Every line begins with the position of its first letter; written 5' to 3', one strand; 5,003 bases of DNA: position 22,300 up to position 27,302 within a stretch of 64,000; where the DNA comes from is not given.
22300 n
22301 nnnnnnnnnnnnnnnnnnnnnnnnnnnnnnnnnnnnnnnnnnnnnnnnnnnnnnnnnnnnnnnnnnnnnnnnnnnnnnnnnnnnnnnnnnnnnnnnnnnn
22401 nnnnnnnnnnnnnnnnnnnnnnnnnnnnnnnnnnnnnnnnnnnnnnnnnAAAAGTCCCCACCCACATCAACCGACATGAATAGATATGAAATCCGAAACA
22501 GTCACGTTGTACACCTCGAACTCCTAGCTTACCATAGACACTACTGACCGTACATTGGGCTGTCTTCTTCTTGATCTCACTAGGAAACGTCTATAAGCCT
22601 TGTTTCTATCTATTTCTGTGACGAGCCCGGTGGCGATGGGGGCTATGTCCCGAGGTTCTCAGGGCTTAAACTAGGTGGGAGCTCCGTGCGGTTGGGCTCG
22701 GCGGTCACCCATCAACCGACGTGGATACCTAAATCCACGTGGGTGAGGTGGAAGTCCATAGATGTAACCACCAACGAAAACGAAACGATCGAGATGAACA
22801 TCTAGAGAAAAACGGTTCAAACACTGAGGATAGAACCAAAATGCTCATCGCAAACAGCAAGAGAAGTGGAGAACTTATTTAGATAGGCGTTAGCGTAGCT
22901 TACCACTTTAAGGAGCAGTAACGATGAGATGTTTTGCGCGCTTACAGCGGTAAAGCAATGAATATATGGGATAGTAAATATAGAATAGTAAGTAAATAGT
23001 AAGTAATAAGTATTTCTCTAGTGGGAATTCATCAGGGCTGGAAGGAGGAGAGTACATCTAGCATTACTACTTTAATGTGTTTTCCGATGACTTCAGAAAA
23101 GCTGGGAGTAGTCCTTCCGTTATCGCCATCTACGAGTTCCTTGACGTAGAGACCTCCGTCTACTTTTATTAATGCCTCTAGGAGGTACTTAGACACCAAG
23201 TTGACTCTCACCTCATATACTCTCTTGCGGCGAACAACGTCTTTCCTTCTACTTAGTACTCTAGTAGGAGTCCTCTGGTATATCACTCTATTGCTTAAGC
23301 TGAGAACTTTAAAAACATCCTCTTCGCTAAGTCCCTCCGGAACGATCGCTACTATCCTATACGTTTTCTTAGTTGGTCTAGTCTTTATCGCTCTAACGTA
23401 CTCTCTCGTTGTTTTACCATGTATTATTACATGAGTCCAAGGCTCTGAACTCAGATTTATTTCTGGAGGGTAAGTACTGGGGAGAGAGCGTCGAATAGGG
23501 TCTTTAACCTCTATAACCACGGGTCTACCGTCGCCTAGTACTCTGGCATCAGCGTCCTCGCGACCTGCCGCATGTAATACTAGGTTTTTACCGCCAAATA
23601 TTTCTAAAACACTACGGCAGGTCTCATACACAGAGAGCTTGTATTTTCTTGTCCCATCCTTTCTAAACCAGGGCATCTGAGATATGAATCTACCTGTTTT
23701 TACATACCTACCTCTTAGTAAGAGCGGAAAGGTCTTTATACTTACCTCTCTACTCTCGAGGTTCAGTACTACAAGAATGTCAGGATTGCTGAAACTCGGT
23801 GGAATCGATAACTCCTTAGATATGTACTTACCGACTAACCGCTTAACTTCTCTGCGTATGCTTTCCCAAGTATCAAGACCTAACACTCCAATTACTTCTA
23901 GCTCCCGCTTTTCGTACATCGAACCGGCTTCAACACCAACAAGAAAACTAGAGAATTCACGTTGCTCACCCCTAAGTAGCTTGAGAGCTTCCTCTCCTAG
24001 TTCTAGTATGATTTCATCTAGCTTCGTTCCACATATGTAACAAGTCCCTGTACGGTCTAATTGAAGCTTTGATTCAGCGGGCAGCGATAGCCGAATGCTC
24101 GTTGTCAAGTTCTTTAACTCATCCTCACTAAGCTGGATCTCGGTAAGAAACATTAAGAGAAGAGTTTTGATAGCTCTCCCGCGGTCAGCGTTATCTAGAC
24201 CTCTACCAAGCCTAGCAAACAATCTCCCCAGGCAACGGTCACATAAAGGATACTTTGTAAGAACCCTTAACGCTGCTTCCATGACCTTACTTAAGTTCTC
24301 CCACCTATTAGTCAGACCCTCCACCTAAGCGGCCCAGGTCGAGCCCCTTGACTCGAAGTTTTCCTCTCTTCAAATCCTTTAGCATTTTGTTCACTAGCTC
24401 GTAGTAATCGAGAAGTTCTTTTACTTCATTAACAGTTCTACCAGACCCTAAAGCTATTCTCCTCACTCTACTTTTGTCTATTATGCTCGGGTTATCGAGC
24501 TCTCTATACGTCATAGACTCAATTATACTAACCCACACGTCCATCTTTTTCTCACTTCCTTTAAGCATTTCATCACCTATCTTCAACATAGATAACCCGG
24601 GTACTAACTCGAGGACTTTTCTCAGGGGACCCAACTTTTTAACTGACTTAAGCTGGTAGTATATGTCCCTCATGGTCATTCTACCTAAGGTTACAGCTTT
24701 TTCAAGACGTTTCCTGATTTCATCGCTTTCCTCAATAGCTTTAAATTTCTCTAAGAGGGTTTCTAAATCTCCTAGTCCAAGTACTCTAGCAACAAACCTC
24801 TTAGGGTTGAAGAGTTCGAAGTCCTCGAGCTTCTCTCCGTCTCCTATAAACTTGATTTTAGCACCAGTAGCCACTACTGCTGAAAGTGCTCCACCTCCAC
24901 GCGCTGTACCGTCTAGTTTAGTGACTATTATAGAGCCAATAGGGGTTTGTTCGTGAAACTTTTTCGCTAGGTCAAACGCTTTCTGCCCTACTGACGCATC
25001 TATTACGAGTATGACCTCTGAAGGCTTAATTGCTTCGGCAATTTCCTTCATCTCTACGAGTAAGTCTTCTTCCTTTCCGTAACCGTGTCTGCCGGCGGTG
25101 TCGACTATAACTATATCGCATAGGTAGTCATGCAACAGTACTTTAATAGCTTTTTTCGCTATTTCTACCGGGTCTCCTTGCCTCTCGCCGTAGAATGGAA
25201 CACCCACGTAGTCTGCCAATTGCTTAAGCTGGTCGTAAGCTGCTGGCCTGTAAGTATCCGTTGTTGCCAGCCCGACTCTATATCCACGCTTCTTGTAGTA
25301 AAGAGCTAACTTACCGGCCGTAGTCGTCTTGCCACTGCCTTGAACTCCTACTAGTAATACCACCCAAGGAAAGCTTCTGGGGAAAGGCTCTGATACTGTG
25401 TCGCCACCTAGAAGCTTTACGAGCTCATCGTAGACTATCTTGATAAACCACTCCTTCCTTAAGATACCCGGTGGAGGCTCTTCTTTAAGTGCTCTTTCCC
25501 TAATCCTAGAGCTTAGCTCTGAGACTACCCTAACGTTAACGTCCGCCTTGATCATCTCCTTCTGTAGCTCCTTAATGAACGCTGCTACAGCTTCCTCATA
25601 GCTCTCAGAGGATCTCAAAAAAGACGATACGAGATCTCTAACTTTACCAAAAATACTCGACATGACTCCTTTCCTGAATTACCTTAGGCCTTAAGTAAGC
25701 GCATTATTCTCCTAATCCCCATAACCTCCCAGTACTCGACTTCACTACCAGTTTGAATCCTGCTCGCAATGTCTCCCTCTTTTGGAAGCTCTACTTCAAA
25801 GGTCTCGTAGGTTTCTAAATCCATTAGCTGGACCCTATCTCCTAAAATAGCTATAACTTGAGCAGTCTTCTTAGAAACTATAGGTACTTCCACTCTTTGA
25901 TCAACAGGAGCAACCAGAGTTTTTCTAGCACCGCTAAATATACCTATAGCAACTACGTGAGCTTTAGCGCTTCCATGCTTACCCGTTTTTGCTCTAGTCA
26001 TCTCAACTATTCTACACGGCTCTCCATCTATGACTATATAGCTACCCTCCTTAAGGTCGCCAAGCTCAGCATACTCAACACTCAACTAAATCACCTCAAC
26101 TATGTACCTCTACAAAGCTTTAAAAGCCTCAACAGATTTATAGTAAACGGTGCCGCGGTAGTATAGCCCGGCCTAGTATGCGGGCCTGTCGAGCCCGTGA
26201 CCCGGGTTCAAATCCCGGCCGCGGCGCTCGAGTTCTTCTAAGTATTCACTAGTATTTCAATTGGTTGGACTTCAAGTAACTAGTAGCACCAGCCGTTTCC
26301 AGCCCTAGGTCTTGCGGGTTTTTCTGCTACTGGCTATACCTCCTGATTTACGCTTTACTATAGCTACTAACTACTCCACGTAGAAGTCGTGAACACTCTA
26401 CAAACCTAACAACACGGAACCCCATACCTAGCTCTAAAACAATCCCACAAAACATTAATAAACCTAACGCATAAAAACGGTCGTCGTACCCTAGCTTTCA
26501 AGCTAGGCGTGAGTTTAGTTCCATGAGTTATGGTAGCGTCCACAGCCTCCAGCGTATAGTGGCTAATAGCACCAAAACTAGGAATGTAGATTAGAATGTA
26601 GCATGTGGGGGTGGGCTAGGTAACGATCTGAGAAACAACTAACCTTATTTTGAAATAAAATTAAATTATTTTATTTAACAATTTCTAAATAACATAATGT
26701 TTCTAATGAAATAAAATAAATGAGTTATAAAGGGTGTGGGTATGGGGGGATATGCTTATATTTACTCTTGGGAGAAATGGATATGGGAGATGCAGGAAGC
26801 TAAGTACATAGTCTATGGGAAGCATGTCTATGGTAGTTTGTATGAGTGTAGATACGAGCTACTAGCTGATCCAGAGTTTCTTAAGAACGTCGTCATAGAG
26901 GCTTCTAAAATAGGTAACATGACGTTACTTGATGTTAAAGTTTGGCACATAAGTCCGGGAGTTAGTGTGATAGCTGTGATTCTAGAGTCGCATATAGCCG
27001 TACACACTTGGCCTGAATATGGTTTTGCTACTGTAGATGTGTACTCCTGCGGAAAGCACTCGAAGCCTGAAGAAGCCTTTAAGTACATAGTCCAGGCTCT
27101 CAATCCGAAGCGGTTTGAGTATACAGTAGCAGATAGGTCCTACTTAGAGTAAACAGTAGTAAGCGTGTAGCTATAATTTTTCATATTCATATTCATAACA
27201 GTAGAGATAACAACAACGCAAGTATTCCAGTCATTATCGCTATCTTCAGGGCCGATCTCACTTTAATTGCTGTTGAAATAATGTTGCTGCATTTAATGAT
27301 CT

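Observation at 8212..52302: Dispersed, ORF-free intergenic element family (at least 8 copies in 64 kb) with conserved termini; possible RNA-encoding right-end module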

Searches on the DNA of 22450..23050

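Call 67: search_rna_families(source=window, start=22450, end=23050, threshold=evalue, max_evalue=1)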
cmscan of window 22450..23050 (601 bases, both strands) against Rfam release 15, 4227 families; matches with E-value up to 1: 1.
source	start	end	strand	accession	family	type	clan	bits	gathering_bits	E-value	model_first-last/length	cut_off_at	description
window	23016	23047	+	RF03156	L31-Firmicutes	Cis-reg; leader;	CL00118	22.5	33.3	0.022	1-32/32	no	L31-Firmicutes ribosomal protein leader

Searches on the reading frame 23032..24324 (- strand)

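Call 14: search_protein_families(library=pfam, proteins=[window:23032-24324:-])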
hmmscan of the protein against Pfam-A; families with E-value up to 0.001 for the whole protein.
window:23032-24324:- (430 aa): 2 families
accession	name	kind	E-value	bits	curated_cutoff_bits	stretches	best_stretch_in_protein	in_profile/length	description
PF21238.2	Pus10_C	-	3.4e-51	174.5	27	1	203-425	2-229/232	Pus10, C-terminal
PF22023.1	Pus10_THUMP_arc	-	7.5e-14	52.1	28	1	120-188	10-78/78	Pus10 THUMP domain, archaeal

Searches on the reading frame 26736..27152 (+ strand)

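Call 14: search_protein_families(library=pfam, proteins=[window:26736-27152:+])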
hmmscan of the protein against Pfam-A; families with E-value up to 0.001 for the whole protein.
window:26736-27152:+ (138 aa): 1 family
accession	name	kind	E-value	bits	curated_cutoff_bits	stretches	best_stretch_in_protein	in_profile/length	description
PF02675.21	AdoMet_dc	-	1.2e-36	125.7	25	1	30-134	1-106/107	S-adenosylmethionine decarboxylase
